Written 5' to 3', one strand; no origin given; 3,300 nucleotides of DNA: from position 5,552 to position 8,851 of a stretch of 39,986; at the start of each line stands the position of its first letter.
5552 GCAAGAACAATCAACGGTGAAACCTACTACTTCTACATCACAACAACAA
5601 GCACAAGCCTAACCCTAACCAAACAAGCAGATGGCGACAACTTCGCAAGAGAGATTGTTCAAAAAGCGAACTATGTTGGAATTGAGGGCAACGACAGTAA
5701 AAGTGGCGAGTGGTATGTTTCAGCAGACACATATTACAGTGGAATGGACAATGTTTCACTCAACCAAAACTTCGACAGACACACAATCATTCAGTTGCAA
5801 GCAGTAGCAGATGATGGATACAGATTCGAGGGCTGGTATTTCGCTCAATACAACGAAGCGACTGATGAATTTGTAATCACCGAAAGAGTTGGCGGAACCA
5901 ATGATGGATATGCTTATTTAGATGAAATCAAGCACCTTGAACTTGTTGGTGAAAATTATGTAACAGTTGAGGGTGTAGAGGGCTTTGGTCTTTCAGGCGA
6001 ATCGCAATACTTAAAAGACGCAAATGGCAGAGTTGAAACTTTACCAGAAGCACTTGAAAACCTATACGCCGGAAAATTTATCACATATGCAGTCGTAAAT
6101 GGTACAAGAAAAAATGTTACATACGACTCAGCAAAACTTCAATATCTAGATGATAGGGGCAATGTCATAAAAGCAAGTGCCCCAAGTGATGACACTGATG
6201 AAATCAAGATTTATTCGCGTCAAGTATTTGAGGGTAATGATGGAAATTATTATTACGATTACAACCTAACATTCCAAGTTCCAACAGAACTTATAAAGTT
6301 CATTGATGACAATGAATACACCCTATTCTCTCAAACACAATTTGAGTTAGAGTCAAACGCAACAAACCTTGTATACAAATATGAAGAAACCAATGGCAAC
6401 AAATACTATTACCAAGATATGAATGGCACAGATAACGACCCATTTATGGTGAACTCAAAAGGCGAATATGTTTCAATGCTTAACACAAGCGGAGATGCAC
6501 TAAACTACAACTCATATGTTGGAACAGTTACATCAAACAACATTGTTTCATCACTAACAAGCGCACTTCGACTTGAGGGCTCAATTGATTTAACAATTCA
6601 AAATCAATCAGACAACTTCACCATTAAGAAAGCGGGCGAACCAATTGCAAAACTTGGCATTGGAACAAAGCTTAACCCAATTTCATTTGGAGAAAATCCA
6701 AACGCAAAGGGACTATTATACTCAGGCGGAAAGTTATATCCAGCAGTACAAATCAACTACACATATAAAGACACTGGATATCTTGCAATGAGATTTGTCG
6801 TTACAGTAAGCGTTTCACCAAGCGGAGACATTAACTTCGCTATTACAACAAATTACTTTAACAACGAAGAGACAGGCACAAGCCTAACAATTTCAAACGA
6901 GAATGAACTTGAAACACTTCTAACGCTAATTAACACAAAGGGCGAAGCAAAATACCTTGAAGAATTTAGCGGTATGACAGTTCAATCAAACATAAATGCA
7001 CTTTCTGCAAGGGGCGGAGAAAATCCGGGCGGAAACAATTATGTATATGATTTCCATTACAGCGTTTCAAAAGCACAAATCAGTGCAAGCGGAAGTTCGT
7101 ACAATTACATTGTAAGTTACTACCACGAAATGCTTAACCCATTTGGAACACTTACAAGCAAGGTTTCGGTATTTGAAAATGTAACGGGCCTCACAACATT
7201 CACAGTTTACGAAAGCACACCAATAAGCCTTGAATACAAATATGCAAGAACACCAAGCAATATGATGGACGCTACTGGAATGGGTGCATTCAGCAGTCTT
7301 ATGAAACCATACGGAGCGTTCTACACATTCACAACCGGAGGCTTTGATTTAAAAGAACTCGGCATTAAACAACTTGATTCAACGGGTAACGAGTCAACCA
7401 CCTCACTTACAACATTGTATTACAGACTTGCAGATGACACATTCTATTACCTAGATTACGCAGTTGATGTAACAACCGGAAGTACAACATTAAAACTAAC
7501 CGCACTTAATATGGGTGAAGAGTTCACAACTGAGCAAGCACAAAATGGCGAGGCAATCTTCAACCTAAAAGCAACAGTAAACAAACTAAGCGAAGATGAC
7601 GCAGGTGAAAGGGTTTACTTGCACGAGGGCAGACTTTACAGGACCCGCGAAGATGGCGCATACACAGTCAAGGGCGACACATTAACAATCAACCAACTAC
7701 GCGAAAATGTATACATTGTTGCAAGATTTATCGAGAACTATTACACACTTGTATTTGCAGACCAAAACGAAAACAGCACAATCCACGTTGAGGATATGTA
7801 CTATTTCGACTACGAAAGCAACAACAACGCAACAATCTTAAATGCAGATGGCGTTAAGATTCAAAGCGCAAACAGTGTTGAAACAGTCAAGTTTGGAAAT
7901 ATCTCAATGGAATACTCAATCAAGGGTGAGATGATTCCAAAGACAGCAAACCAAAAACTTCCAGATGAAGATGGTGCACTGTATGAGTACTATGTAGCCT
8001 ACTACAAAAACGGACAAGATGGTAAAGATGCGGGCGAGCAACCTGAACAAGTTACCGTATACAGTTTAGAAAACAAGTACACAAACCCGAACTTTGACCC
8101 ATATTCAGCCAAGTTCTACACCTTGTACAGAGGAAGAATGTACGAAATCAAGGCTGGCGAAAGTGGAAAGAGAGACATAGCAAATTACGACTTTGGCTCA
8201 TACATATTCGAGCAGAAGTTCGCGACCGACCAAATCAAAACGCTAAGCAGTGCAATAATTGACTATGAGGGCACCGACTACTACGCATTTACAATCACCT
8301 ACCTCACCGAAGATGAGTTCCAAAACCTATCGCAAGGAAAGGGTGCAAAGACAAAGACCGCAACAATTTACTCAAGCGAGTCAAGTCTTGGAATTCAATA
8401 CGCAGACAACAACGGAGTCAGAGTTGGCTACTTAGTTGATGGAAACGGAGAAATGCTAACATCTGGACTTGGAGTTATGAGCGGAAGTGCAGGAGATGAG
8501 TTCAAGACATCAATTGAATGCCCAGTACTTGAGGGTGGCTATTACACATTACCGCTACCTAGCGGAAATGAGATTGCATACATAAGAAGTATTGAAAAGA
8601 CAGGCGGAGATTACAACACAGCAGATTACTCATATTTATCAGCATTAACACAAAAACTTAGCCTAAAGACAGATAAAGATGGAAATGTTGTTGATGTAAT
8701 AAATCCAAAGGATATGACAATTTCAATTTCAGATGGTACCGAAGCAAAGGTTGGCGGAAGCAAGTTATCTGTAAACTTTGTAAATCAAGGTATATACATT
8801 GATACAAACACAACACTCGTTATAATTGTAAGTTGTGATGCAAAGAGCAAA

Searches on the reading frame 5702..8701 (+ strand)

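Call 77: search_protein_families(library=pfam, proteins=[window:5702-8701:+], max_evalue=0.05)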
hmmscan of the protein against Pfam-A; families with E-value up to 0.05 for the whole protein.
window:5702-8701:+ (1000 aa): 2 families
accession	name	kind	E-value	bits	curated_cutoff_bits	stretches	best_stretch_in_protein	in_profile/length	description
PF18998.6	Flg_new_2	-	0.014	15.8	23.6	0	23-47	18-42/73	Divergent InlB B-repeat domain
PF13236.11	CLU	-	0.025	14.8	24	0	813-867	80-134/225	Clustered mitochondria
